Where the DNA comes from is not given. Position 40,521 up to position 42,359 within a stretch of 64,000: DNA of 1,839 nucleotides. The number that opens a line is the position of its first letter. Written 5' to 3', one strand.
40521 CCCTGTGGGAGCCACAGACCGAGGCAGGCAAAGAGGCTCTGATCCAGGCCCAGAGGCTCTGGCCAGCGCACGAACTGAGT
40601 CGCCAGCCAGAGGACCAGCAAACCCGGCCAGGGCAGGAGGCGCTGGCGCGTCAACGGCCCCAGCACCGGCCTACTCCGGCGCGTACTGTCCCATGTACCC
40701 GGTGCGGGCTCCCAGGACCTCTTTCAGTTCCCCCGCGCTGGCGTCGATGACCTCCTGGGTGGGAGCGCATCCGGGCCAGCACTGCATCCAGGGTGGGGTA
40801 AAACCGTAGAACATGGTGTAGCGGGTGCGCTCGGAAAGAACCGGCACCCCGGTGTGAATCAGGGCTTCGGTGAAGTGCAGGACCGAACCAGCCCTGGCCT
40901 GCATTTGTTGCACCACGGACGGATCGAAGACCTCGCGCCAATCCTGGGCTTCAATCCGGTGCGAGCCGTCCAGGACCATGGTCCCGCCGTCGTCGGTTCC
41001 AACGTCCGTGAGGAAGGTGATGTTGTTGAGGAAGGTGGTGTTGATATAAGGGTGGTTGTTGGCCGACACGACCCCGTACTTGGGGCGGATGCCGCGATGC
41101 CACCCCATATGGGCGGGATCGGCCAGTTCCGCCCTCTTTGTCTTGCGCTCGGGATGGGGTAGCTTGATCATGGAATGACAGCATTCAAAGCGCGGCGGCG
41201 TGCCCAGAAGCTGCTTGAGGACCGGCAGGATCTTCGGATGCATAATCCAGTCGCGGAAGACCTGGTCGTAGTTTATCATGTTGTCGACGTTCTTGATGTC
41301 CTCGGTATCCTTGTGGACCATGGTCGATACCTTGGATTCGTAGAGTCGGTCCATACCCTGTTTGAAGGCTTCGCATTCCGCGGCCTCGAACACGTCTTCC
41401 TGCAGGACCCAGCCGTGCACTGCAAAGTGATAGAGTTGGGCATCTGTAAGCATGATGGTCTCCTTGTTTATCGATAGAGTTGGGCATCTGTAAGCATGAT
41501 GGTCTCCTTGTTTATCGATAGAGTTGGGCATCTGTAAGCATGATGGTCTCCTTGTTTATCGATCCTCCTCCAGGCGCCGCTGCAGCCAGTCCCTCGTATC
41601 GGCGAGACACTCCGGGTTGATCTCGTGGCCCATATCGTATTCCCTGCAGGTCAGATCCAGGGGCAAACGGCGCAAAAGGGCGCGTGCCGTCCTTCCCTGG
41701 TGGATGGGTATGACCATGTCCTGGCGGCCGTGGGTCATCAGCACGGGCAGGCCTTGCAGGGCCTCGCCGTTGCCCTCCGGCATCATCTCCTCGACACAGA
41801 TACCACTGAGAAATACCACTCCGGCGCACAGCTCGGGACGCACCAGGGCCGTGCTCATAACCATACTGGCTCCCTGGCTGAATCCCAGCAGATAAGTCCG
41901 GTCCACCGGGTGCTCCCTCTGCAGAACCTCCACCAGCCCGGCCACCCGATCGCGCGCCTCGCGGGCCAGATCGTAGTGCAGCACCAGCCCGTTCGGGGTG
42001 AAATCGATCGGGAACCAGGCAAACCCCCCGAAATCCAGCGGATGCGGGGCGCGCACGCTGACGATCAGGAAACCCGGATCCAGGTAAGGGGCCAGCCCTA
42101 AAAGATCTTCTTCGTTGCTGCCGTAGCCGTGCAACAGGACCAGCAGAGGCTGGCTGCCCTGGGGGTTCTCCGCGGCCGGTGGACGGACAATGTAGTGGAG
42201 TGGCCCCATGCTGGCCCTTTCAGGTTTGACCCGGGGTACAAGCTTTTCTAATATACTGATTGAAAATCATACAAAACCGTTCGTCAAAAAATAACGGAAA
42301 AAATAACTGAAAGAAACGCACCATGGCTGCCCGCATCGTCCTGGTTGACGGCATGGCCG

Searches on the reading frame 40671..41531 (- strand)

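Call 47: search_protein_families(library=pfam, proteins=[window:40671-41531:-], max_evalue=0.001)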
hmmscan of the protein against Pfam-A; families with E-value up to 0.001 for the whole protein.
window:40671-41531:- (286 aa): 1 family
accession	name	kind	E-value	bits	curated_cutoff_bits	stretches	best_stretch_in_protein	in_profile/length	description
PF05721.19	PhyH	-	2.3e-16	61.2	22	1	38-237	3-211/213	Phytanoyl-CoA dioxygenase (PhyH)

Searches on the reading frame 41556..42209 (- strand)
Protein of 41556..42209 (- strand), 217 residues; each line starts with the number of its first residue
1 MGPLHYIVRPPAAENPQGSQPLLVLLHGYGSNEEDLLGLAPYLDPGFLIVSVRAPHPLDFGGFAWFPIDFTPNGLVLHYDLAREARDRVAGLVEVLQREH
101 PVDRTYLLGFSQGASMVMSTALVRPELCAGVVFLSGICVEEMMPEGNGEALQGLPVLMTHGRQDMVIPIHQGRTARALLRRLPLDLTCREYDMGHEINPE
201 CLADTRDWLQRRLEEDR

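Call 47: search_protein_families(library=pfam, proteins=[window:41556-42209:-], max_evalue=0.001)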
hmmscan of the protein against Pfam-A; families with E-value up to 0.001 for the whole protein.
window:41556-42209:- (217 aa): 4 families
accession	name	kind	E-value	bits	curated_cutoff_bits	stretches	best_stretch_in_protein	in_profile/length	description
PF02230.22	Abhydrolase_2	-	3.5e-23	83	23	1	18-210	12-214/217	Phospholipase/Carboxylesterase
PF00561.26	Abhydrolase_1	-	1.6e-10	41.5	25.8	1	21-144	1-110/245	alpha/beta hydrolase fold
PF12146.15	Hydrolase_4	-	1.2e-06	28.4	27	0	88-139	61-112/239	Serine aminopeptidase, S33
PF03959.19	FSH1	-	2.2e-05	24.7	21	1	82-171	82-178/211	Serine hydrolase (FSH1)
